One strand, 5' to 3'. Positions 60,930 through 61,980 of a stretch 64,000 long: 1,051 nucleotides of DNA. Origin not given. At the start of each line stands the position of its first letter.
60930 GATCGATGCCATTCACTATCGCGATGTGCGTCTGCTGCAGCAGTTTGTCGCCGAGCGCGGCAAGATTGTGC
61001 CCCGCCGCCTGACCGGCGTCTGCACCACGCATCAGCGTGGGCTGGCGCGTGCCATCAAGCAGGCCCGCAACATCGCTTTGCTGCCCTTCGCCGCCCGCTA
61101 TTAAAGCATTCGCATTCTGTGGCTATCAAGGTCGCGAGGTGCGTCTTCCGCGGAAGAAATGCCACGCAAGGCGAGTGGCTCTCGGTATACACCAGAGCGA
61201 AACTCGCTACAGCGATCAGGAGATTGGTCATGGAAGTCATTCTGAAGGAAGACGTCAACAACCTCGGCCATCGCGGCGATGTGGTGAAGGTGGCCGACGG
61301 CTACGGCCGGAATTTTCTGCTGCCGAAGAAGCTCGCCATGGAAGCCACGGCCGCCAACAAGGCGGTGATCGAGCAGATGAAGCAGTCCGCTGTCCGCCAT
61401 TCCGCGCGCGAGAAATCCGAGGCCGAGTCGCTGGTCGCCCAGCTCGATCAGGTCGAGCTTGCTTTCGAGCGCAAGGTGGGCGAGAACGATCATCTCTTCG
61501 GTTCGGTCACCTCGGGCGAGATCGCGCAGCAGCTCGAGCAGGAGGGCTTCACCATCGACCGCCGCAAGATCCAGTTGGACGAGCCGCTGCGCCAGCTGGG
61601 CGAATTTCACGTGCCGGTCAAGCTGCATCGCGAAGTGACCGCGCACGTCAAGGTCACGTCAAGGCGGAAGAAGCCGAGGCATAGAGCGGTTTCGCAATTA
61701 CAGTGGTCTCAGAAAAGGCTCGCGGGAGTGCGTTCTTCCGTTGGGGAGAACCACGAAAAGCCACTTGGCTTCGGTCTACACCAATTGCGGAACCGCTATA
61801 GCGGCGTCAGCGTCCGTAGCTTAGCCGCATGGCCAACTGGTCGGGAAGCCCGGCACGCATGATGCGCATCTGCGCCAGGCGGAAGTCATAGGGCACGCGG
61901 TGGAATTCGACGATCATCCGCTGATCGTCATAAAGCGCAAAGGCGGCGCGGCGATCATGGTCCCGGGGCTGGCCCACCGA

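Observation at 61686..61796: Family of ~100-110-nt intergenic elements with a conserved core and covarying stems (four copies in 64 kb, all on the plus strand)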

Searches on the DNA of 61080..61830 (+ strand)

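Call 9: search_rna_families(source=window, start=61080, end=61830, threshold=evalue, max_evalue=10, show_alignments=4)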
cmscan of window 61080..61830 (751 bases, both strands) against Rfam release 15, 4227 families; matches with E-value up to 10: 1.
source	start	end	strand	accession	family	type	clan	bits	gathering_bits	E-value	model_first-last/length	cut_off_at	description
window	61211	61279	+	RF01129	sR44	Gene; snRNA; snoRNA; CD-box;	-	11.2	45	5.6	1-55/55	no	Small nucleolar RNA sR44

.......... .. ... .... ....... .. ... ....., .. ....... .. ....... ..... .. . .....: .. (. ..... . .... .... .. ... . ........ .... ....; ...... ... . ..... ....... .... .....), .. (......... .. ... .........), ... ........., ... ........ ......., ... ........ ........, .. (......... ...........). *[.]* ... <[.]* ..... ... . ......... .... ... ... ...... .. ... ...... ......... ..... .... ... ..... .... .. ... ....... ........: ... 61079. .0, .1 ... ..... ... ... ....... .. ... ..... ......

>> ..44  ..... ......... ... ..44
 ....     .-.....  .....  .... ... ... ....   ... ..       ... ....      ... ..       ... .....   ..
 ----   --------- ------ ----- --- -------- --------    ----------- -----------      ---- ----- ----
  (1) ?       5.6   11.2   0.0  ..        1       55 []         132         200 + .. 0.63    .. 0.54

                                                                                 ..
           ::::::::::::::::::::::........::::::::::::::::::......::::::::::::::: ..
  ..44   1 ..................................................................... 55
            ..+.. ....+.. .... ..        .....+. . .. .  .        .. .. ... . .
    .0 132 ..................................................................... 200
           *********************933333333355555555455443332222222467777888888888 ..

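Call 58: search_with_rna_model(model_id=R1, sources=[L120, L121, L122, L123, L124, L125, L126], filters=off, max_evalue=0.01)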
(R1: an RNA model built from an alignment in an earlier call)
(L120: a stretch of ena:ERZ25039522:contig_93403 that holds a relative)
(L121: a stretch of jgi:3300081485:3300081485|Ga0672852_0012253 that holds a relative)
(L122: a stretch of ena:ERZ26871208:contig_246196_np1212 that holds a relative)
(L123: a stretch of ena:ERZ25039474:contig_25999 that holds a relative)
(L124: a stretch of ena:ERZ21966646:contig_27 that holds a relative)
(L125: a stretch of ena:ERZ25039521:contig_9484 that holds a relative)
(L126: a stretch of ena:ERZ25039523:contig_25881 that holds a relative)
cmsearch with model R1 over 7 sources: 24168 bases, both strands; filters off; matches with E-value up to 0.01: 1.
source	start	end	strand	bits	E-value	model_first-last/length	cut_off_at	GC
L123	2004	2122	-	19.5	0.0067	1-122/122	no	0.6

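Call 66: search_with_rna_model(model_id=R2, sources=[L084, L002, L063, L065, L110, L030, L101, L051, L019, L118, L123, L035, L014, L119, L036, L008, L071, L096, L090, L044, L080, L100, L113, L103, L081, L058, L045, L056, L040, L005, L028, L075, L037, L061, L098, L099, L029, L053, L012, window], max_evalue=0.0001, make_alignment=true)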
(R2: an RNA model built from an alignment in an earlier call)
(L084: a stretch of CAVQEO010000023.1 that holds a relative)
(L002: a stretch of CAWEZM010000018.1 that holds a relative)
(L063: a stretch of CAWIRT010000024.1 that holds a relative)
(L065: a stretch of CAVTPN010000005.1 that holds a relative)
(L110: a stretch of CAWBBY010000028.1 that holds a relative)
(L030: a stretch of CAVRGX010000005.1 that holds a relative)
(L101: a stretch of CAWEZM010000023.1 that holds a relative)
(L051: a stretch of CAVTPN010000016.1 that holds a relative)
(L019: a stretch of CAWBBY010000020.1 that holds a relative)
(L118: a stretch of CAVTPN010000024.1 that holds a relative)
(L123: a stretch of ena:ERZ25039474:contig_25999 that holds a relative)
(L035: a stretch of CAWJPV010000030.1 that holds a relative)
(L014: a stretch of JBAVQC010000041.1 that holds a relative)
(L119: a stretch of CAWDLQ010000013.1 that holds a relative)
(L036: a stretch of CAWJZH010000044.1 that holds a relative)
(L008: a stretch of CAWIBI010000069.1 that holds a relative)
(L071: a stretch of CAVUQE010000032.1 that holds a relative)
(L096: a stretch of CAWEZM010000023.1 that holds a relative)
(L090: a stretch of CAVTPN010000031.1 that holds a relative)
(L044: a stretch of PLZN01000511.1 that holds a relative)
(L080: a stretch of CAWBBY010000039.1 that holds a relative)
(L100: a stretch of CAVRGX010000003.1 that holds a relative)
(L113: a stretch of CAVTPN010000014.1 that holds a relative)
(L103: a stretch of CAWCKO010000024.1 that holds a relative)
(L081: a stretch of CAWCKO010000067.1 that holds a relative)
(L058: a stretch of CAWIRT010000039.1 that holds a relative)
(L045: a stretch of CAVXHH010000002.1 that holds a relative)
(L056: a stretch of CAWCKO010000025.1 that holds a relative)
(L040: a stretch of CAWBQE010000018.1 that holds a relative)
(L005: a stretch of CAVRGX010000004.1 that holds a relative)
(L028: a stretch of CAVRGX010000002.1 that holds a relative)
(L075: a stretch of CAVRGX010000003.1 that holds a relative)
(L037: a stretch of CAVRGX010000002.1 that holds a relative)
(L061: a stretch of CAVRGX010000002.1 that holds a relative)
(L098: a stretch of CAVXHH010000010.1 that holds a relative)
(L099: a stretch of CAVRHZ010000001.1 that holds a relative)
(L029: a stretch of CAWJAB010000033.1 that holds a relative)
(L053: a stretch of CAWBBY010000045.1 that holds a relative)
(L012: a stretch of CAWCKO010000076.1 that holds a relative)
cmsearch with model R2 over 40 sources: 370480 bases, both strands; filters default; matches with E-value up to 0.0001: 113.
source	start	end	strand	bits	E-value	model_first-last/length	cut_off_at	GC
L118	4190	4311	+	132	2.2e-26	1-122/122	no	0.48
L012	236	357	-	130.4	5.3e-26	1-122/122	no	0.49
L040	7692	7813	+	130.3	5.5e-26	1-122/122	no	0.45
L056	4686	4807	-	130.2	5.9e-26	1-122/122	no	0.48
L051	7050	7171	+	129.9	6.5e-26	1-122/122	no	0.49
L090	3078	3200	-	128.1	1.7e-25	1-122/122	no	0.48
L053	6979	7099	+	127.4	2.4e-25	1-122/122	no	0.51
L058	447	568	+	126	4.8e-25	1-122/122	no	0.49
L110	1359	1481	+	125.2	7.3e-25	1-122/122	no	0.51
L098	6218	6339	-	125.2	7.4e-25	1-122/122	no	0.48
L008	5229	5350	+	124.6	9.8e-25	1-122/122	no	0.46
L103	3118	3239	-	124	1.3e-24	1-122/122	no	0.48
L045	4290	4411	-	123.8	1.5e-24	1-122/122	no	0.48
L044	4171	4292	+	123.7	1.5e-24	1-122/122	no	0.51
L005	990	1111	+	122.5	2.9e-24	1-122/122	no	0.49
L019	4987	5108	-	122.3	3.1e-24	1-122/122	no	0.51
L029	5924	6044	-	121.7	4.3e-24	1-122/122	no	0.53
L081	3035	3154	+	121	5.9e-24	1-122/122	no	0.48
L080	2476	2597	-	121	6.1e-24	1-122/122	no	0.51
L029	4713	4835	-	120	1e-23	1-122/122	no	0.48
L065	6846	6968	+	117.7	3.2e-23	1-122/122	no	0.5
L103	3271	3392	-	116.6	5.6e-23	1-122/122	no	0.48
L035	1077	1198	+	116.5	5.8e-23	1-122/122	no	0.48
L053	3185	3306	+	116.3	6.4e-23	1-122/122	no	0.5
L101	512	633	-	115.4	1e-22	1-122/122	no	0.49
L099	934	1055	+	115.1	1.2e-22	1-122/122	no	0.49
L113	3775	3896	+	114.6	1.6e-22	1-122/122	no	0.5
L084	1589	1710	+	114.4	1.7e-22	1-122/122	no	0.49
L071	1636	1756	+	114.2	1.9e-22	1-122/122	no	0.48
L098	4937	5059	-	113.4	2.9e-22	1-122/122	no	0.45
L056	4420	4540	-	113.2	3.1e-22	1-122/122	no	0.52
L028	2338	2457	-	112.4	4.7e-22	1-122/122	no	0.46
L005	744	864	-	109.6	1.9e-21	1-122/122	no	0.53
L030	7168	7288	-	108.5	3.4e-21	1-122/122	no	0.52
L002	259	380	-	107.5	5.6e-21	1-122/122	no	0.57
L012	6687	6806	+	106.6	9.1e-21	1-122/122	no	0.51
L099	5816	5937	+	105.9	1.3e-20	1-122/122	no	0.45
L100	3388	3508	+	105.9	1.3e-20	1-122/122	no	0.47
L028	3641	3761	+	104.9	2.2e-20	1-122/122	no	0.48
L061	1810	1930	-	103.9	3.5e-20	1-122/122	no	0.49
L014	4223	4343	-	103.7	3.8e-20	1-122/122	no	0.46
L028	439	559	+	101.9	9.7e-20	1-122/122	no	0.5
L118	5738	5859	-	97.9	7.4e-19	1-122/122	no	0.53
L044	6162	6281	-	96.3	1.7e-18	1-122/122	no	0.47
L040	4498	4620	-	94.7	3.7e-18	1-122/122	no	0.46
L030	5135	5294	+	94.4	4.4e-18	1-122/122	no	0.54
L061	6850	6970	-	94.2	4.7e-18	1-122/122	no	0.47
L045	2446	2567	+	92.5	1.2e-17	1-122/122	no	0.54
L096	1604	1722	+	86.6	2.3e-16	1-122/122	no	0.6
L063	1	109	+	85.3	4.3e-16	18-122/122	5'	0.48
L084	7647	7767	-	85.3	4.3e-16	1-122/122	no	0.45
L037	36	152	-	82.1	2.2e-15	1-122/122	no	0.55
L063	6440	6559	+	81.8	2.6e-15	1-122/122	no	0.47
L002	5142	5267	-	81.2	3.4e-15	1-122/122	no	0.5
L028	618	740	+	78.8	1.2e-14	1-122/122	no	0.5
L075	1234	1345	+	78.7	1.2e-14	1-122/122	no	0.47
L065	6642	6758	+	73.9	1.4e-13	1-122/122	no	0.49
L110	5867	5987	+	71.3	5.3e-13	1-122/122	no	0.5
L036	4572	4693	-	67.9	3e-12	1-122/122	no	0.42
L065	120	238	+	67.7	3.3e-12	1-122/122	no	0.53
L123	2004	2122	-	65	1.3e-11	1-122/122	no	0.6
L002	4854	4972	-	64.7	1.5e-11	1-122/122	no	0.51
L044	2386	2551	+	63.4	2.9e-11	1-122/122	no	0.51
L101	888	1006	-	61.7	6.9e-11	1-122/122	no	0.62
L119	89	153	+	59.7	1.9e-10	37-101/122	no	0.54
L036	6492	6611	+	58.8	3e-10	1-122/122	no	0.59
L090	5147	5265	-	56.9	7.8e-10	1-122/122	no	0.56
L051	6417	6534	-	56.4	9.8e-10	1-122/122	no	0.58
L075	2685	2806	+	56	1.2e-09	1-122/122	no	0.51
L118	5940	6059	+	55.7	1.5e-09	1-122/122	no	0.57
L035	6100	6217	+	53.7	3.9e-09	1-122/122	no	0.6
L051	7050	7171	-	53.5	4.3e-09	1-122/122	no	0.49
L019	2152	2271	+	53.2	5.1e-09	1-122/122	no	0.57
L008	1519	1637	-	52.8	6.2e-09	1-122/122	no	0.61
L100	614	732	-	51.4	1.3e-08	1-122/122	no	0.57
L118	4190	4311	-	50.1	2.5e-08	1-122/122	no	0.48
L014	3490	3608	+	49.8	2.9e-08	1-122/122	no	0.61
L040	7692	7813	-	49.6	3.1e-08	1-122/122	no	0.45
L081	3035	3154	-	49.4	3.5e-08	1-122/122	no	0.48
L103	3118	3239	+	49.1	4.2e-08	1-122/122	no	0.48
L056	4686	4807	+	48.6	5.1e-08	1-122/122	no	0.48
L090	3078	3200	+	47.2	1e-07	1-122/122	no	0.48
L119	3574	3691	+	46.4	1.6e-07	1-122/122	no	0.58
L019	4987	5108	+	44.9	3.4e-07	1-122/122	no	0.51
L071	1636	1756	-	44.7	3.8e-07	1-122/122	no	0.48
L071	3681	3800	-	43.7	6.2e-07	1-122/122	no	0.62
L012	236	357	+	43.6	6.5e-07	1-122/122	no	0.49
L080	2476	2597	+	42.9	9.5e-07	1-122/122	no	0.51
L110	1359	1481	-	42.3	1.3e-06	1-122/122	no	0.51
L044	4171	4292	-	41.2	2.2e-06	1-122/122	no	0.51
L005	744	864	+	40.8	2.7e-06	1-122/122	no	0.53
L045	4290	4411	+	40.5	3.2e-06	1-122/122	no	0.48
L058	447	568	-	40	4.1e-06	1-122/122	no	0.49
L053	6979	7100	-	39.2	6.1e-06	1-122/122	no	0.51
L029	5924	6044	+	39.1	6.5e-06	1-122/122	no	0.53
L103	3394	3508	-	39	6.7e-06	1-122/122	no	0.57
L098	6218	6339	+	38.3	9.9e-06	1-122/122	no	0.48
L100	3388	3508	-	38.1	1.1e-05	1-122/122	no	0.47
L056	4420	4540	+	37.8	1.2e-05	1-122/122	no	0.52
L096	710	829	-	37.7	1.3e-05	1-122/122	no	0.61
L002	3518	3636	+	37.4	1.5e-05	1-122/122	no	0.58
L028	526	635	-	37.4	1.5e-05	1-122/122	no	0.45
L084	1589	1710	-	36.9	2e-05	1-122/122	no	0.49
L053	3185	3306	-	36.4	2.5e-05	1-122/122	no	0.5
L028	3641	3761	-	36.1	3e-05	1-122/122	no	0.48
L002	259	380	+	35.9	3.3e-05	1-122/122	no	0.57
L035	1077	1198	-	35.8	3.4e-05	1-122/122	no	0.48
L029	4713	4835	+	35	5.2e-05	1-122/122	no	0.48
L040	4498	4620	+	34.3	7.2e-05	1-122/122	no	0.46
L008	5229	5350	-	34.1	8.1e-05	1-122/122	no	0.46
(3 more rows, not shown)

Alignment A4: 113 matches aligned to the model, 190 columns, each read 5' to 3' on its own strand. Consensus structure (alignment columns), stored with it:
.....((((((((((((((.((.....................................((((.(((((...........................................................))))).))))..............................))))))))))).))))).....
